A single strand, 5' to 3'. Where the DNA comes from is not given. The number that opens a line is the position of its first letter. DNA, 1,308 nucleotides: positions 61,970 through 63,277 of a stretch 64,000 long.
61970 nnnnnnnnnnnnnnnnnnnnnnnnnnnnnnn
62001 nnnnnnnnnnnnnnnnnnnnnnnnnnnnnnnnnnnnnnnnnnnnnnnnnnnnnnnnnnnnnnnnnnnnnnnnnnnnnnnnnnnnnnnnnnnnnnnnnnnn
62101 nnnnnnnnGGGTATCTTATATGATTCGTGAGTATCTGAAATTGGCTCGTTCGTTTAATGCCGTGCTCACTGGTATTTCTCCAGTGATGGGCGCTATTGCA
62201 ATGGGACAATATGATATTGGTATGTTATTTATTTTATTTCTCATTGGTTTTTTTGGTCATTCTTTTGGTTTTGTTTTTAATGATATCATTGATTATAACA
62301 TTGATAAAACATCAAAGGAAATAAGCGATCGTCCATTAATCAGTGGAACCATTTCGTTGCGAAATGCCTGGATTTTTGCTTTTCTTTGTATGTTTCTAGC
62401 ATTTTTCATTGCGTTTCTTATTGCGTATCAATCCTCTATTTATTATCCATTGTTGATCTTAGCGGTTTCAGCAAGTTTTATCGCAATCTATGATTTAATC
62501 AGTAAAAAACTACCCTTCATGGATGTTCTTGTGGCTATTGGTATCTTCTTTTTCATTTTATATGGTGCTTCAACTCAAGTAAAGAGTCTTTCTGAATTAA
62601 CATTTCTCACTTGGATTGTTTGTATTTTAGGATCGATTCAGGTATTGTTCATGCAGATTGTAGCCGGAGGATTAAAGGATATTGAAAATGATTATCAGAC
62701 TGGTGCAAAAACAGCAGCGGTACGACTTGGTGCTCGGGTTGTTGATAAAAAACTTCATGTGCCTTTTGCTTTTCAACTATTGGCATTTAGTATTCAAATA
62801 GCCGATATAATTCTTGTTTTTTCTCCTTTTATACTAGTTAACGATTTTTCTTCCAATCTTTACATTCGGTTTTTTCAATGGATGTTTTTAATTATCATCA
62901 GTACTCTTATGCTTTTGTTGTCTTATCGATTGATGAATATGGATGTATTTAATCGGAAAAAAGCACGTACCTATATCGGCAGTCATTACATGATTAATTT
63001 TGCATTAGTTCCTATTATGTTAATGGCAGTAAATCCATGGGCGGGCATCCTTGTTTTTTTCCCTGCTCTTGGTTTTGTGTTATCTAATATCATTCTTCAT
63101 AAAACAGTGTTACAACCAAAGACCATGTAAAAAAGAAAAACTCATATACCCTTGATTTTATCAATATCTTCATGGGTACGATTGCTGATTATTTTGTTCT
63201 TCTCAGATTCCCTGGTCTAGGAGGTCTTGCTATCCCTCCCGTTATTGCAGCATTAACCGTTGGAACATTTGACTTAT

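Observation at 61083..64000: CrtC-like hydratase gene flanked by two paralogous UbiA prenyltransferase genes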

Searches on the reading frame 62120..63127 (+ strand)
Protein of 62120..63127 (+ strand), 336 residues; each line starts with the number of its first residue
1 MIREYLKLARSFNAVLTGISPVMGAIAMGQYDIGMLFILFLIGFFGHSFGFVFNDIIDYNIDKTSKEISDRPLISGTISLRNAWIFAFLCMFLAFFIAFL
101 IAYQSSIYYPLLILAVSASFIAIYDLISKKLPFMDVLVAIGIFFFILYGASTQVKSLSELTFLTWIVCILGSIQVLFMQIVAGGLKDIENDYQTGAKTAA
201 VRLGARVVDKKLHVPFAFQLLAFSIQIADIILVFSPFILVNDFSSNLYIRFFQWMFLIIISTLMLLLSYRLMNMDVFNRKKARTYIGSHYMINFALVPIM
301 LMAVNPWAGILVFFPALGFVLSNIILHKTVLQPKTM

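Call 7: search_protein_families(library=pfam, proteins=[window:62120-63127:+], max_evalue=0.01)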
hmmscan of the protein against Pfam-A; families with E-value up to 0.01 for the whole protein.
window:62120-63127:+ (336 aa): 1 family
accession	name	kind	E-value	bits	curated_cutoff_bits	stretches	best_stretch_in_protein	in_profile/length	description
PF01040.23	UbiA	-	3.2e-23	82.7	34.2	1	24-234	10-201/250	UbiA prenyltransferase family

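Call 8: search_protein_families(library=ncbifam, proteins=[window:62120-63127:+], max_evalue=0.01)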
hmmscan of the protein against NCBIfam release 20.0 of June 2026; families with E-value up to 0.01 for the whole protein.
window:62120-63127:+ (336 aa): 18 families
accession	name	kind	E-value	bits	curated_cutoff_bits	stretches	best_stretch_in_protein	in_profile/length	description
NF009523.0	PRK12884.1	equivalog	1.9e-20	73.2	269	1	2-296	4-268/279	prenyltransferase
NF009522.0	PRK12883.1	equivalog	8.8e-16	58.2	353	1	3-218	4-208/279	geranylgeranylglycerol-phosphate geranylgeranyltransferase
NF009521.0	PRK12882.1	equivalog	1.4e-14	54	296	1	2-223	5-215/280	geranylgeranylglycerol-phosphate geranylgeranyltransferase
TIGR01474.1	ubiA_proteo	equivalog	3.6e-14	52.9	275.45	1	22-226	28-223/282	4-hydroxybenzoate octaprenyltransferase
NF009514.0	PRK12873.1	equivalog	1.4e-12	47.6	246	1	34-244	47-255/297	4-hydroxybenzoate polyprenyltransferase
NF003349.0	PRK04375.1-2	equivalog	3.9e-10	39.4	246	1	20-133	45-155/318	heme o synthase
NF035940.1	prenyl_rel_EboC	equivalog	4e-10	39.6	250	1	5-184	2-184/292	UbiA-like protein EboC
TIGR01473.1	cyoE_ctaB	equivalog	8.3e-10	38.9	210.3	1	15-135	13-133/281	heme o synthase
TIGR01475.1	ubiA_other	subfamily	5e-09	36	180.8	1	2-291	5-268/282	UbiA-like polyprenyltransferase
NF009609.0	PRK13106.1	equivalog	6.7e-07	29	349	1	24-229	37-239/301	prenyltransferase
NF006088.0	PRK08238.1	equivalog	9.1e-07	27.9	351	1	46-157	239-346/482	UbiA family prenyltransferase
NF008977.0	PRK12324.1-2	equivalog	6.1e-06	25.9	234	1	47-167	50-161/297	decaprenyl-phosphate phosphoribosyltransferase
NF009526.0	PRK12888.1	equivalog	8.9e-06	25.3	364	1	46-208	64-217/301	4-hydroxybenzoate octaprenyltransferase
NF005742.0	PRK07566.1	equivalog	1.5e-05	24.3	313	1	24-207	50-234/315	chlorophyll synthase ChlG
NF041584.1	MqnP_SCO4491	exception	5.6e-05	23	420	1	47-207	53-204/285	menaquinone biosynthesis prenyltransferase MqnP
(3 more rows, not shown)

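Call 9: find_encoding_contigs(protein=window:62120-63127:+, flank=10000, max_places=6)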
Protein window:62120-63127:+ (336 aa): no gene with exactly this product is on record in the collection.

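Call 21: find_homologous_proteins(query=window:62120-63127:+, max_evalue=0.001)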
Query window:62120-63127:+ (336 aa): 650 proteins with E <= 0.001 among 7293 candidates; the best 120 are listed.
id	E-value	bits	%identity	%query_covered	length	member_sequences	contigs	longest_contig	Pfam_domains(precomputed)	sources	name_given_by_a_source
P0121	5.4e-209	711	100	100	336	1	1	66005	PF01040.24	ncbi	-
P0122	1.5e-197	674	94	100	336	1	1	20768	PF01040.24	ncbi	ncbi:MAG: UbiA prenyltransferase family protein [Thermoplasmatota archaeon]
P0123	1.4e-185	634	87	100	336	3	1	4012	PF01040.24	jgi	-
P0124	1.8e-170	585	81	100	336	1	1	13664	PF01040.24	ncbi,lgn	-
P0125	1.6e-169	581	80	100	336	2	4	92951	PF01040.24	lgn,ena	-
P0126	1.4e-159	549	77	100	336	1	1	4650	PF01040.24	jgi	-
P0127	1.5e-159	549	77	100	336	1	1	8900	PF01040.24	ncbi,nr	ncbi:MAG TPA: UbiA family prenyltransferase [Candidatus Thermoplasmatota archaeon]|nr:UbiA family pr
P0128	1.5e-159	549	77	100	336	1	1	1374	PF01040.24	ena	-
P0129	1.3e-158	546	76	100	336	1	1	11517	PF01040.24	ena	-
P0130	2.5e-158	545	76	100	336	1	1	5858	PF01040.24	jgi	-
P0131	3.2e-158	544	76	100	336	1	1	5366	PF01040.24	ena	-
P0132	4.9e-158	544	74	100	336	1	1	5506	PF01040.24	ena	-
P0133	1.2e-157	542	74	100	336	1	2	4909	PF01040.24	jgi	jgi:4-hydroxybenzoate polyprenyltransferase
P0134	1.5e-157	542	76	100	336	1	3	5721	PF01040.24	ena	-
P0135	2.1e-157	542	76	100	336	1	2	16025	PF01040.24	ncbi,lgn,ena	-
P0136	2.5e-157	541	76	100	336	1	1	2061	PF01040.24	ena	-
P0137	5.3e-157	540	76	100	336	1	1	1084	PF01040.24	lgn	-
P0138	2.2e-156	538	74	100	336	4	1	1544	PF01040.24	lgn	-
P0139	2.2e-156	538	76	100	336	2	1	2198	PF01040.24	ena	-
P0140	3.2e-156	538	74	100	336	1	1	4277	PF01040.24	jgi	jgi:4-hydroxybenzoate polyprenyltransferase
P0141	3.8e-156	538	75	100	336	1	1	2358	PF01040.24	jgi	jgi:4-hydroxybenzoate polyprenyltransferase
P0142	4.5e-156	537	75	100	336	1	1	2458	PF01040.24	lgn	-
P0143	8.6e-156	536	76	100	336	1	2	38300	PF01040.24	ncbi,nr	ncbi:MAG: UbiA family prenyltransferase [Candidatus Thermoplasmatota archaeon]|nr:UbiA family prenyl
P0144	6.1e-155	534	74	100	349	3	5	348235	PF01040.24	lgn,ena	-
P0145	8.4e-155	533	74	100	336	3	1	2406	PF01040.24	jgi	-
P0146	9.9e-155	533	74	100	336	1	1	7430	PF01040.24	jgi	-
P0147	2.8e-154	531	74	100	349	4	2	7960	PF01040.24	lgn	-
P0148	6.0e-154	530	74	100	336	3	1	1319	PF01040.24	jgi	jgi:4-hydroxybenzoate polyprenyltransferase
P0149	6.8e-154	530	74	100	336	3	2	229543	PF01040.24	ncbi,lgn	-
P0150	6.8e-154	530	74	100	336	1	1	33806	PF01040.24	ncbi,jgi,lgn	-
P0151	7.7e-154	530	74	100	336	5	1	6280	PF01040.24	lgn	-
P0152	1.6e-153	529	74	100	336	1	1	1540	PF01040.24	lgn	-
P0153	1.7e-153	529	74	100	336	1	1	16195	PF01040.24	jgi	-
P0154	4.5e-153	527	74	100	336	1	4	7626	PF01040.24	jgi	jgi:4-hydroxybenzoate polyprenyltransferase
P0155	3.4e-151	521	72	100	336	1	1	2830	PF01040.24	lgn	-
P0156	2.2e-150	519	73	100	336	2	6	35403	PF01040.24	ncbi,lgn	-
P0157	6.1e-149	514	73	100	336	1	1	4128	PF01040.24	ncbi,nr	ncbi:MAG: UbiA prenyltransferase family protein [Candidatus Thermoplasmatota archaeon]|nr:UbiA preny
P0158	3.3e-148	511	72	100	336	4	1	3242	PF01040.24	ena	-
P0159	1.8e-147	509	72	100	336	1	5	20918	PF01040.24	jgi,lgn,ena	-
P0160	4.6e-147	508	73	100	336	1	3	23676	PF01040.24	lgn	-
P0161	1.6e-145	503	70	100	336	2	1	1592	PF01040.24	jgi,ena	-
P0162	3.0e-145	502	69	100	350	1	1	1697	PF01040.24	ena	-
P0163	5.2e-145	501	70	100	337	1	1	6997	PF01040.24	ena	-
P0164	5.8e-144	497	68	100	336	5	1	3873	PF01040.24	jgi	-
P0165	1.1e-143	497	69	100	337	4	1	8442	PF01040.24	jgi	-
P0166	1.2e-143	496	68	100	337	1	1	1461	PF01040.24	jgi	jgi:4-hydroxybenzoate polyprenyltransferase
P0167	1.7e-143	496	75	93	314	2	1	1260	PF01040.24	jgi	jgi:4-hydroxybenzoate polyprenyltransferase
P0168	5.0e-143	494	68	100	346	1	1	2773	PF01040.24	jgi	-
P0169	5.0e-142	491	68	100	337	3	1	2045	PF01040.24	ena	-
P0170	5.3e-142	491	68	100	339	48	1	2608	PF01040.24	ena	-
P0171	5.7e-142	491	70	100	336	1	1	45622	PF01040.24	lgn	-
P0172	3.2e-140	485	68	100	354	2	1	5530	PF01040.24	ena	-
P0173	6.5e-140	484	66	100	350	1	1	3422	PF01040.24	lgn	-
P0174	8.9e-140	484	66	100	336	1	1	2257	PF01040.24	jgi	-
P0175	1.4e-139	483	66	100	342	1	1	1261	PF01040.24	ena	-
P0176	1.4e-139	483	66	100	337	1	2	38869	PF01040.24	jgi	jgi:4-hydroxybenzoate polyprenyltransferase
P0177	1.5e-139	483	65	100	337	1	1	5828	PF01040.24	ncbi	-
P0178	3.1e-139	482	66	100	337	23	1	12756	PF01040.24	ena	-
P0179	3.7e-139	482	65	100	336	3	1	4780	PF01040.24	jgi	jgi:4-hydroxybenzoate polyprenyltransferase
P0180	4.3e-139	481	69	100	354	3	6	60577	PF01040.24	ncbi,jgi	jgi:4-hydroxybenzoate polyprenyltransferase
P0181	6.6e-139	481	66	100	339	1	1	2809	PF01040.24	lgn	-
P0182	8.1e-139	481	65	100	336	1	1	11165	PF01040.24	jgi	jgi:4-hydroxybenzoate polyprenyltransferase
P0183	8.3e-139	481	66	100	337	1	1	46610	PF01040.24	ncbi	-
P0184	2.1e-138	479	66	100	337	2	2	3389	PF01040.24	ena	-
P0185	2.3e-138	479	64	100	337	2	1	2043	PF01040.24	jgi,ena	-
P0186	2.6e-138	479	67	100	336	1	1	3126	PF01040.24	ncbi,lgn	-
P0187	4.0e-138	478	65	100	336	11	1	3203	PF01040.24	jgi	jgi:4-hydroxybenzoate polyprenyltransferase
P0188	4.9e-138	478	66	100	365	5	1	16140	PF01040.24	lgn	-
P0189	5.9e-138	478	65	100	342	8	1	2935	PF01040.24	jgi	-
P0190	7.5e-138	477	64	100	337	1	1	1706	PF01040.24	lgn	-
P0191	1.3e-137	477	66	100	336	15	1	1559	PF01040.24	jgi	jgi:4-hydroxybenzoate polyprenyltransferase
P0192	1.4e-137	476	65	100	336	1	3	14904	PF01040.24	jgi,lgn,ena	-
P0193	2.1e-137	476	64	100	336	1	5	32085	PF01040.24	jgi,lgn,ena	-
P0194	2.4e-137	476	65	100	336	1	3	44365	PF01040.24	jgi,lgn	jgi:4-hydroxybenzoate polyprenyltransferase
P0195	6.6e-137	474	65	100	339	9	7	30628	PF01040.24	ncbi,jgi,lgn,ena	jgi:4-hydroxybenzoate polyprenyltransferase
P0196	7.0e-137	474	64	100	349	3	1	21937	PF01040.24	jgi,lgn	jgi:4-hydroxybenzoate polyprenyltransferase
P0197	7.3e-137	474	64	100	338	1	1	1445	PF01040.24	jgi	jgi:4-hydroxybenzoate polyprenyltransferase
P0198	9.5e-137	474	65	100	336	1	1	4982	PF01040.24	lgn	-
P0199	9.9e-137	474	65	100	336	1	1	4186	PF01040.24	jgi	jgi:4-hydroxybenzoate polyprenyltransferase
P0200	1.2e-136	473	67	100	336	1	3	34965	PF01040.24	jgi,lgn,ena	jgi:4-hydroxybenzoate polyprenyltransferase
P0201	1.3e-136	473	65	100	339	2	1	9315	PF01040.24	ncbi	-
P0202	1.6e-136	473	66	100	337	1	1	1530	PF01040.24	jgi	jgi:4-hydroxybenzoate polyprenyltransferase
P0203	1.6e-136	473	64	100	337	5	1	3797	PF01040.24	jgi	-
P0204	1.6e-136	473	65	100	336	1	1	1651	PF01040.24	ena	-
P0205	1.7e-136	473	67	100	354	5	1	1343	PF01040.24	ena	-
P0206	1.9e-136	473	64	100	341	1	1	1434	PF01040.24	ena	-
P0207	2.0e-136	473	63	100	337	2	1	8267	PF01040.24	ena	-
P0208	2.8e-136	472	64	100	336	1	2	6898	PF01040.24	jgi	jgi:4-hydroxybenzoate polyprenyltransferase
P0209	3.0e-136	472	64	100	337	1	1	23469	PF01040.24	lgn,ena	-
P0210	3.2e-136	472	65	100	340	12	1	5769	PF01040.24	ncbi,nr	ncbi:MAG: UbiA family prenyltransferase [Thermoplasmatales archaeon]|nr:UbiA family prenyltransferas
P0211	3.7e-136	472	66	100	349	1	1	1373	PF01040.24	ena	-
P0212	5.2e-136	471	65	100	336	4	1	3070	PF01040.24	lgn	-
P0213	5.2e-136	471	64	100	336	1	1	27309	PF01040.24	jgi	jgi:4-hydroxybenzoate polyprenyltransferase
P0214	5.2e-136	471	65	100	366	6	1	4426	PF01040.24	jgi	jgi:4-hydroxybenzoate polyprenyltransferase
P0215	5.5e-136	471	64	100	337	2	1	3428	PF01040.24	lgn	-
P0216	6.9e-136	471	64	100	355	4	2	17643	PF01040.24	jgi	jgi:4-hydroxybenzoate polyprenyltransferase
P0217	7.0e-136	471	64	100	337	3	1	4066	PF01040.24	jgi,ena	-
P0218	8.4e-136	471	66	100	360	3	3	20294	PF01040.24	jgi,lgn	jgi:4-hydroxybenzoate polyprenyltransferase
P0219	9.8e-136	470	65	100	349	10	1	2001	PF01040.24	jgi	jgi:4-hydroxybenzoate polyprenyltransferase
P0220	1.0e-135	470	62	100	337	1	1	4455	PF01040.24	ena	-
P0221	1.1e-135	470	65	100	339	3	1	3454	PF01040.24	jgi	-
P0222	1.2e-135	470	65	100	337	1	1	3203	PF01040.24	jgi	jgi:4-hydroxybenzoate polyprenyltransferase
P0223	1.4e-135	470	65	100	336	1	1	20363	PF01040.24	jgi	jgi:4-hydroxybenzoate polyprenyltransferase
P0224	1.6e-135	470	62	100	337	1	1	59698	PF01040.24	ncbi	-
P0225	1.8e-135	470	65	100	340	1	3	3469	PF01040.24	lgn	-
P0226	2.0e-135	469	64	100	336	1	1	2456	PF01040.24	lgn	-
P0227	2.4e-135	469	64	100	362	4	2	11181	PF01040.24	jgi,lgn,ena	-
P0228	2.4e-135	469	64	100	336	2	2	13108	PF01040.24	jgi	jgi:4-hydroxybenzoate polyprenyltransferase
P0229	2.7e-135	469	65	100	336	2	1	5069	PF01040.24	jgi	jgi:4-hydroxybenzoate polyprenyltransferase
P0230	3.0e-135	469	65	100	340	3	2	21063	PF01040.24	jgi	-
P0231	3.5e-135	469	65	100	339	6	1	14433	PF01040.24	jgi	-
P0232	3.6e-135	469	65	100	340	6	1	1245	PF01040.24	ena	-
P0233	3.8e-135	469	64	100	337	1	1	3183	PF01040.24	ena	-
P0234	4.5e-135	468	64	100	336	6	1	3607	PF01040.24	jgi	jgi:4-hydroxybenzoate polyprenyltransferase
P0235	4.6e-135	468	64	100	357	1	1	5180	PF01040.24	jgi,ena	-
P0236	4.8e-135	468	64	100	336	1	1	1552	PF01040.24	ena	-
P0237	5.2e-135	468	64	100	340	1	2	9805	PF01040.24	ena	-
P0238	5.2e-135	468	66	100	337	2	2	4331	PF01040.24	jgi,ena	-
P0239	5.2e-135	468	64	100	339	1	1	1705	PF01040.24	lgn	-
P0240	5.5e-135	468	64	100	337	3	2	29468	PF01040.24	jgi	jgi:4-hydroxybenzoate polyprenyltransferase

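Call 32: search_solved_structures(query=window:62120-63127:+, max_evalue=0.01)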
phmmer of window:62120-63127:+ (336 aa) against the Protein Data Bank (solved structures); distinct sequences matched with E-value up to 0.01: 1.
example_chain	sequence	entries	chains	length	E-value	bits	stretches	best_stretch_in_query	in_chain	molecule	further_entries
4od4_A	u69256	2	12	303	8.2e-07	32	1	47-205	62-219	4-hydroxybenzoate octaprenyltransferase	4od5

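Call 36: find_related_loci(query=A2, collection=metagenome_contigs, flank=10000)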
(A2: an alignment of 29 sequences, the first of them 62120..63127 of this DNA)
Query A2 (336 aa) in metagenome_contigs; peptide patterns used: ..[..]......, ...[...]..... (x = any residue, [..] = any of these).
241 stretches matched a pattern; 184 encode a relative of the query (tblastn E <= 1e-3); the best 80 are kept; 80 distinct loci.
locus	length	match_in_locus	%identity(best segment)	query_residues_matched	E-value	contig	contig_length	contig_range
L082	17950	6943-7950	74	1-336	1e-167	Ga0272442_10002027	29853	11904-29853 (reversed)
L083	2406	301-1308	74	1-336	1e-174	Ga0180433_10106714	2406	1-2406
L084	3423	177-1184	72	1-336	1e-166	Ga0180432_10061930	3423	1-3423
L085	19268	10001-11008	72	1-336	1e-158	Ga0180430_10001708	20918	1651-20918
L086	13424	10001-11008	69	1-336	5e-156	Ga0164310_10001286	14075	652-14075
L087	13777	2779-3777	74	1-333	3e-156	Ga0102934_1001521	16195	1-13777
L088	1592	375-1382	70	1-336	1e-169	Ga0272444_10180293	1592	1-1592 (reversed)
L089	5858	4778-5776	76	1-333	5e-156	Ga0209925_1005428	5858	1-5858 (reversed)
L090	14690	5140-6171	67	1-336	1e-149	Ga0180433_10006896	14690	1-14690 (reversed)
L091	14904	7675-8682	65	1-336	2e-148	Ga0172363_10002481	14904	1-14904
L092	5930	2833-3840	65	1-336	3e-148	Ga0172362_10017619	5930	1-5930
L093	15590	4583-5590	64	1-336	2e-147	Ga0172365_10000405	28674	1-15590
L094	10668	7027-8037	65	1-336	3e-147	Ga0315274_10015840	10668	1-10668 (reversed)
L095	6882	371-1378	65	1-336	5e-146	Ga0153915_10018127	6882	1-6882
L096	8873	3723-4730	65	2-336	4e-145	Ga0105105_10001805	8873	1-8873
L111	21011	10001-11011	64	1-336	7e-141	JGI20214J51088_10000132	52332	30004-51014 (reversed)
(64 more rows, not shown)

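Call 73: predict_structure(alignment_id=A2)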
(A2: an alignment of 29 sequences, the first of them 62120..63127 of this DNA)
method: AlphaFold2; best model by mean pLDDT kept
length: 336 residues; sequences in the alignment: 29
mean_pLDDT: 83.3   pTM: 0.86
mean pLDDT of the five models: 83.3, 83.2, 81.8, 79.2, 78.1
residues with pLDDT >= 90: 138; 70-90: 146; 50-70: 44; < 50: 8
segments of 3 or more residues with pLDDT < 50: 192-195, 333-336
pLDDT, mean of each block of 10 residues (from residue 1): 73 71 92 90 90 83 64 79 92 97 96 96 81 84 96 95 94 88 70 59 80 88 93 92 83 93 92 84 80 85 81 66 66 43
secondary structure, 60 per line:
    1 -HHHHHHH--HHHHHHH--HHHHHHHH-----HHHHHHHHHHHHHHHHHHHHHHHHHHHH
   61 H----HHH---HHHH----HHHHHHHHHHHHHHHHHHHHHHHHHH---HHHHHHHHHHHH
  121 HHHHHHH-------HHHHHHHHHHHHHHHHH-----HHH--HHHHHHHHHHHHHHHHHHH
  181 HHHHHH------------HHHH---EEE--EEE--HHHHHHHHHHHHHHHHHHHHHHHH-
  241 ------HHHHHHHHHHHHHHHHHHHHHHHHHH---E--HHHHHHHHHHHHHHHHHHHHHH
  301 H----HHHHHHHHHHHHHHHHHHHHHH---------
elements in order: H2-8 H11-17 H20-27 H33-61 H72-75 H80-105 H109-127 H135-151 H162-186 H199-202 E206-208 E211-213 H216-239 H247-272 H279-301 H306-327

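Call 75: fold_search(model_id=the predicted structure, library=pdb)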
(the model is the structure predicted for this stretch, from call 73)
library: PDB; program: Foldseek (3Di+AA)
matches with E <= 10: 500; with E <= 0.001: 12
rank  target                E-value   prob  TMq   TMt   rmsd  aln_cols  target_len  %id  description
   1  6m31_A                1.4e-08  1.00  0.62  0.72   4.5       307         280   20  Structural and Functional Insights into an Archaeal Lipid Synthase (released 2021-02-03)
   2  7bpu_A                5.2e-08  1.00  0.62  0.72   4.6       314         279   19  Structural and mechanistic insights into the biosynthesis of Digeranylgeranylglyceryl phosphate synthase in membranes (released 2021-04-14)
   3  4tq4_C                1.0e-06  1.00  0.57  0.65   6.2       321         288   17  Structure of a UbiA homolog from Archaeoglobus fulgidus bound to DMAPP and Mg2+ (released 2014-07-16)
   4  4od4_A                1.1e-06  1.00  0.62  0.74   4.4       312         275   17  Apo structure of a UbiA homolog from Aeropyrum pernix K1 (released 2014-03-19)
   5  4tq4_D                1.3e-06  1.00  0.59  0.68   6.4       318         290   16  Structure of a UbiA homolog from Archaeoglobus fulgidus bound to DMAPP and Mg2+ (released 2014-07-16)
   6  4tq3_A                1.6e-06  1.00  0.58  0.68   5.7       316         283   17  Structure of a UbiA homolog from Archaeoglobus fulgidus bound to GPP and Mg2+ (released 2014-07-16)
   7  4tq4_A                3.0e-06  1.00  0.58  0.66   5.9       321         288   17  Structure of a UbiA homolog from Archaeoglobus fulgidus bound to DMAPP and Mg2+ (released 2014-07-16)
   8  4tq4_B                3.8e-06  1.00  0.56  0.63   6.5       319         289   17  Structure of a UbiA homolog from Archaeoglobus fulgidus bound to DMAPP and Mg2+ (released 2014-07-16)
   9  4od5_A                4.1e-06  1.00  0.64  0.77   4.3       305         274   16  Substrate-bound structure of a UbiA homolog from Aeropyrum pernix K1 (released 2014-03-19)
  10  4tq3_B                4.1e-06  1.00  0.56  0.65   6.3       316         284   17  Structure of a UbiA homolog from Archaeoglobus fulgidus bound to GPP and Mg2+ (released 2014-07-16)
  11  4tq6_A                2.0e-04  1.00  0.54  0.66   6.2       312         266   17  Structure of a UbiA homolog from Archaeoglobus fulgidus bound to Cd2+ (released 2014-07-16)
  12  8j8j_A                2.5e-04  1.00  0.52  0.59   5.4       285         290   13  Membrane bound PRTase, C3 symmetry, donor bound (released 2024-02-07)
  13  8j8k_A                4.6e-03  1.00  0.46  0.53  12.8       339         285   13  Membrane bound PRTase, C3 symmetry, acceptor bound (released 2024-02-07)
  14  8djk_B                8.6e-03  1.00  0.54  0.63   5.7       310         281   16  HMGCR-UBIAD1 Complex State 2 (released 2022-08-03)
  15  3tc1_B                3.2e-02  1.00  0.34  0.37   6.7       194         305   18  Crystal Structure of Octaprenyl Pyrophosphate Synthase from Helicobacter pylori (released 2011-08-31)
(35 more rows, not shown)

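Call 83: search_protein_families(library=pfam, proteins=[L111:8908-9942:+], max_evalue=0.01)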
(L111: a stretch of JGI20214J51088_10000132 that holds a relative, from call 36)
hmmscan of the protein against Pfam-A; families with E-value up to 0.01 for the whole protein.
L111:8908-9942:+ (345 aa): 1 family
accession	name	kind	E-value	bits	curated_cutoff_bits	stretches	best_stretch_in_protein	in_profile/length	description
PF07143.17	CrtC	-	0.00049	21.3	22.5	0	58-208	1-167/168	CrtC N-terminal lipocalin domain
